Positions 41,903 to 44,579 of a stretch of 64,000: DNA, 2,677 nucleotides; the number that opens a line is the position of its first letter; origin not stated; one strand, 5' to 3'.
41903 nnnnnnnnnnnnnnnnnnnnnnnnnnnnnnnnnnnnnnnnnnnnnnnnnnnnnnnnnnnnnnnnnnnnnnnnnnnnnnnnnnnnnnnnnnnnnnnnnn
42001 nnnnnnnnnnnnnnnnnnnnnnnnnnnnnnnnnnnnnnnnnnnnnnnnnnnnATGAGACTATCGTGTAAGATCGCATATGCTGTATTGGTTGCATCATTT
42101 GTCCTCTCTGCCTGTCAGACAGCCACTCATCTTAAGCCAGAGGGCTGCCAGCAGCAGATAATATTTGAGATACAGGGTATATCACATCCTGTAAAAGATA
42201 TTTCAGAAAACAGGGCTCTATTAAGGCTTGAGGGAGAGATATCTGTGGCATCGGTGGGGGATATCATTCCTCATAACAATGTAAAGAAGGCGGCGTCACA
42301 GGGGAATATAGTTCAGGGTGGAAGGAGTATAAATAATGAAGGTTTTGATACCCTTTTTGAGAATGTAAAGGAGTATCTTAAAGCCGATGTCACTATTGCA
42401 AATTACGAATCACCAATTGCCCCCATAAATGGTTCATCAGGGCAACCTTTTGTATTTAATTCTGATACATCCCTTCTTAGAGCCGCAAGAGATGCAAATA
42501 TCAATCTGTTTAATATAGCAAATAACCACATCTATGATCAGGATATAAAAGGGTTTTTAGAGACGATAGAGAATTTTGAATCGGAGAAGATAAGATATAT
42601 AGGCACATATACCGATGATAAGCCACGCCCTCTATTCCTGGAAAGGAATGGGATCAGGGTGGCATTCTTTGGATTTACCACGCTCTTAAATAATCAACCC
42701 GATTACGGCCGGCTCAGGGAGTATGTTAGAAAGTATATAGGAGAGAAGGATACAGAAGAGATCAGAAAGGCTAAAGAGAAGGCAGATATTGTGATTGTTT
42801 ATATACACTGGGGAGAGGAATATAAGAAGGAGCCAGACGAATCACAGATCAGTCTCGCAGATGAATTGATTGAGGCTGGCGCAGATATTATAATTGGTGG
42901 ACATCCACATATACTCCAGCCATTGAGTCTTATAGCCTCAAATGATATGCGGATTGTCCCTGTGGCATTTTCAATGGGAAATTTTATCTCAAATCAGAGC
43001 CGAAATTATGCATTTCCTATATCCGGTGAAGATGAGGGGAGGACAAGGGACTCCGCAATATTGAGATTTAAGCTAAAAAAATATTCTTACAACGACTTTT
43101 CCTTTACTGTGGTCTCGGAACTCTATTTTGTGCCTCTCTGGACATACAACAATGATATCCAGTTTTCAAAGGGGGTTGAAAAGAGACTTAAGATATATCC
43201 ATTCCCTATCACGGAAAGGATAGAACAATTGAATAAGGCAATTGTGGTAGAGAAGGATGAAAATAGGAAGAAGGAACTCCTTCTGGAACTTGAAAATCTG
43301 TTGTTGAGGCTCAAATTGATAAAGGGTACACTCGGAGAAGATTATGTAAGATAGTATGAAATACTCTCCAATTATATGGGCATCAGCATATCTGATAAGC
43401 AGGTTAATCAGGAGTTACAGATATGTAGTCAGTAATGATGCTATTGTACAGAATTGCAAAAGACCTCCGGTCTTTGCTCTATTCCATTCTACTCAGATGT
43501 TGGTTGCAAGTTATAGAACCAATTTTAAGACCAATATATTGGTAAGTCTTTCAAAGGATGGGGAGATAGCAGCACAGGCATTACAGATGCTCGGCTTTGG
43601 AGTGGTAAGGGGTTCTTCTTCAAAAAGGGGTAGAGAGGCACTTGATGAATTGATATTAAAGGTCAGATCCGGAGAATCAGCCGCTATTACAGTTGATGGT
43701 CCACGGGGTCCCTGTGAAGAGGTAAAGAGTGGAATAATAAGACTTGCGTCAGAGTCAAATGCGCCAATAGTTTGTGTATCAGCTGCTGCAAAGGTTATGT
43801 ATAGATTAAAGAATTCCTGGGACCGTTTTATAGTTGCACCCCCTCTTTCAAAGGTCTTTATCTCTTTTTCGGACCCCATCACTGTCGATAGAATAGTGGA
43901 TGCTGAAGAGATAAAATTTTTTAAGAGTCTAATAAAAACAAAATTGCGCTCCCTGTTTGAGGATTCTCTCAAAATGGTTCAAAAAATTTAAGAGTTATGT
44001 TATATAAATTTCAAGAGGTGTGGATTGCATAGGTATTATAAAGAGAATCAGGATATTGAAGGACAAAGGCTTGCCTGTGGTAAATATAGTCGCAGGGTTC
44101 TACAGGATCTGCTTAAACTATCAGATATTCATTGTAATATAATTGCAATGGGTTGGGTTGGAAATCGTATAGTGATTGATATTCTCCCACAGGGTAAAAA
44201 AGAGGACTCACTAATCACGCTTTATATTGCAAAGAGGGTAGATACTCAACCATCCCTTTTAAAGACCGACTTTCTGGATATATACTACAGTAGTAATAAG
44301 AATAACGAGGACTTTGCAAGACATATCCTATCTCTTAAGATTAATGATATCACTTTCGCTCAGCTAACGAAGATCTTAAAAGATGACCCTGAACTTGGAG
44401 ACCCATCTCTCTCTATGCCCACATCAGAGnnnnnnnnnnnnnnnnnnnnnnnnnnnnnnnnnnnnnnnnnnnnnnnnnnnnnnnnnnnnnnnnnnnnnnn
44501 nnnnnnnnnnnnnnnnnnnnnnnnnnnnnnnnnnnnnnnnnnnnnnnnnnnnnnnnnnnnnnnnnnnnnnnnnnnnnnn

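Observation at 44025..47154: Divergent nitrogenase-component-1-like (NifD/NifK-fold) gene pair with no NifH-type partner in the window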

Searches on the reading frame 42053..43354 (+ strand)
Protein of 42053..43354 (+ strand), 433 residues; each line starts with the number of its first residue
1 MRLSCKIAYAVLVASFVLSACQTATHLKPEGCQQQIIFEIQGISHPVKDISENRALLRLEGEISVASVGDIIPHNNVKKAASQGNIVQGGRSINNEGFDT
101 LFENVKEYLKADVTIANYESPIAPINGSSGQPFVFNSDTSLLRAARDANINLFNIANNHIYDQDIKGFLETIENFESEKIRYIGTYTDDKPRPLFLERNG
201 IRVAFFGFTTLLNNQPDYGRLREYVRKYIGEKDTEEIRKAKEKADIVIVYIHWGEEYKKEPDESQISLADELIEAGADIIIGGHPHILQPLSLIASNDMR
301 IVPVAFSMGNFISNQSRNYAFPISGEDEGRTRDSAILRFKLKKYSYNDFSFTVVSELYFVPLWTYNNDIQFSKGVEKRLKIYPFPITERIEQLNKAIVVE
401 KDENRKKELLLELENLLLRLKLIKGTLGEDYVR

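Call 3: search_protein_families(library=pfam, proteins=[window:42053-43354:+], max_evalue=0.1)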
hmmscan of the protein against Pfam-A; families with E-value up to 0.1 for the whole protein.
window:42053-43354:+ (433 aa): 1 family
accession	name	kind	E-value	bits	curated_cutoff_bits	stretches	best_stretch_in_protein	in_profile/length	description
PF09587.15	PGA_cap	-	6.3e-63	213.1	27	1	65-315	2-255/255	Bacterial capsule synthesis protein PGA_cap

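Call 4: search_protein_families(library=ncbifam, proteins=[window:42053-43354:+], max_evalue=0.1)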
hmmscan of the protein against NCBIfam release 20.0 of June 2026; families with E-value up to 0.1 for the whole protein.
window:42053-43354:+ (433 aa): 4 families
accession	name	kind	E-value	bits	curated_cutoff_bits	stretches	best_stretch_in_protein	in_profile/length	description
NF038314.1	epimerase_MslH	equivalog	1.4e-12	46.8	700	2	237-314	244-318/439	lasso peptide C-terminal Trp epimerase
NF006937.0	PRK09419.1-4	equivalog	0.0028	15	2554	1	194-313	792-904/1411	multifunctional 2',3'-cyclic-nucleotide 2'-phosphodiesterase/3'-nucleotidase/5'-nucleotidase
NF007109.1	PRK09558.1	equivalog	0.0084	14.9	600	1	196-286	160-256/550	bifunctional UDP-sugar hydrolase/5'-nucleotidase UshA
NF006934.0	PRK09419.1-1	subfamily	0.011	13.3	1646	1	197-289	180-272/1174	multifunctional 2',3'-cyclic-nucleotide 2'-phosphodiesterase/3'-nucleotidase/5'-nucleotidase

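Call 85: find_related_loci(query=window:42053-43351:+, collection=metagenome_contigs, flank=8000)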
Query window:42053-43351:+ (433 aa) in metagenome_contigs; peptide patterns used: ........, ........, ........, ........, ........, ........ (x = any residue, [..] = any of these).
101 stretches matched a pattern; 33 encode a relative of the query (tblastn E <= 1e-3); 33 distinct loci.
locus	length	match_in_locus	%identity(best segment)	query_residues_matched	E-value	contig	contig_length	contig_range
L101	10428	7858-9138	56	1-433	6e-157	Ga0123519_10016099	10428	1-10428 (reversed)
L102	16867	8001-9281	61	1-433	4e-169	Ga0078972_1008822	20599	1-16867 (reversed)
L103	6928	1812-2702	33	1-335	1e-40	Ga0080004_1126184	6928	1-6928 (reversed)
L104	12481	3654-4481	36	62-356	5e-40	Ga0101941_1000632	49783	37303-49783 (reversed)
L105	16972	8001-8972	31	60-396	7e-38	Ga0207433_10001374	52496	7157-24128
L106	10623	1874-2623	36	91-348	8e-38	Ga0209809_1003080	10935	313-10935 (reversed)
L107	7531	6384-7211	33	62-356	1e-37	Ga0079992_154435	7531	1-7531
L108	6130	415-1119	35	62-316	1e-37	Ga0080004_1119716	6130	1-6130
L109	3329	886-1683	33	62-345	8e-38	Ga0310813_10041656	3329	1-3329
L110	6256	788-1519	36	95-348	1e-37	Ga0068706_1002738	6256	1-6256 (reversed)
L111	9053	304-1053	36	91-348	8e-38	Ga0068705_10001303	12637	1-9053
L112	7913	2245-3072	33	62-356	1e-37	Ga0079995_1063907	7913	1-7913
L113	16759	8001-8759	35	60-332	4e-37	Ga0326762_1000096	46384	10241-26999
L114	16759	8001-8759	35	60-332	4e-37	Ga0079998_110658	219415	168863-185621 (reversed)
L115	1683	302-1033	35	62-325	6e-38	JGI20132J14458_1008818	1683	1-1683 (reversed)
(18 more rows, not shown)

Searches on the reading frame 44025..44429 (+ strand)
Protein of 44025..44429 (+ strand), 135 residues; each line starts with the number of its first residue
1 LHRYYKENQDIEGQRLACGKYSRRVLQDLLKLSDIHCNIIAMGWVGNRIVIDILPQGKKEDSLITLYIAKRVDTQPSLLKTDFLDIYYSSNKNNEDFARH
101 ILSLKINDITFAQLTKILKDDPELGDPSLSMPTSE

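Call 45: predict_structure(alignment_id=A4)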
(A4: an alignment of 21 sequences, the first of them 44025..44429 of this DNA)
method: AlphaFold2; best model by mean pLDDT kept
length: 135 residues; sequences in the alignment: 21
mean_pLDDT: 87.6   pTM: 0.80
mean pLDDT of the five models: 87.6, 87.4, 86.6, 85.6, 85.3
residues with pLDDT >= 90: 97; 70-90: 28; 50-70: 4; < 50: 6
segments of 3 or more residues with pLDDT < 50: 1-6
pLDDT, mean of each block of 10 residues (from residue 1): 49 90 95 93 94 86 91 88 93 89 92 92 91 79
secondary structure, 60 per line:
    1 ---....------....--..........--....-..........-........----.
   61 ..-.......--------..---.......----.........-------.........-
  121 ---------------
elements in order: H4-7 E14-17 H20-29 H32-35 E37-46 E48-55 E64-70 E84-90 H95-103 H111-119

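Call 64: search_protein_representatives(alignment_id=A4)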
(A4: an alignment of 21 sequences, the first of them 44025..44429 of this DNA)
Query: 21 sequences, 137 profile positions. Proteins with E-value up to 0.001 (for the whole library): 74; up to 1e-10: 51; up to 1e-30: 12. The best 74 are listed.
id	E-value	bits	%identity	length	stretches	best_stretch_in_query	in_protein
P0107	2.4e-63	228.2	-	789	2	6-136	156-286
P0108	3.1e-50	185.8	-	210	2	7-137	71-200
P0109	3.3e-49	182.5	-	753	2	6-136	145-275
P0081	7.5e-41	155.4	-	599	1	1-136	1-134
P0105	1.4e-37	144.8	-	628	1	2-136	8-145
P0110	6.0e-36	139.5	-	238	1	5-136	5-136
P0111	2.9e-34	134.1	-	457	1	8-136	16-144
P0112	6.4e-34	132.9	-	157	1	16-136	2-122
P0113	1.2e-33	132.1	-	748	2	16-136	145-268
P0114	2.9e-33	130.8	-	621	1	9-136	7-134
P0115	1.5e-32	128.5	-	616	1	8-136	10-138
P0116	1.8e-31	125.0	-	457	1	10-135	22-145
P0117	2.9e-30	121.1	-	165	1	5-135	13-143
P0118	2.0e-29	118.4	-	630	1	6-136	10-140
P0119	2.4e-29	118.1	-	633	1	7-136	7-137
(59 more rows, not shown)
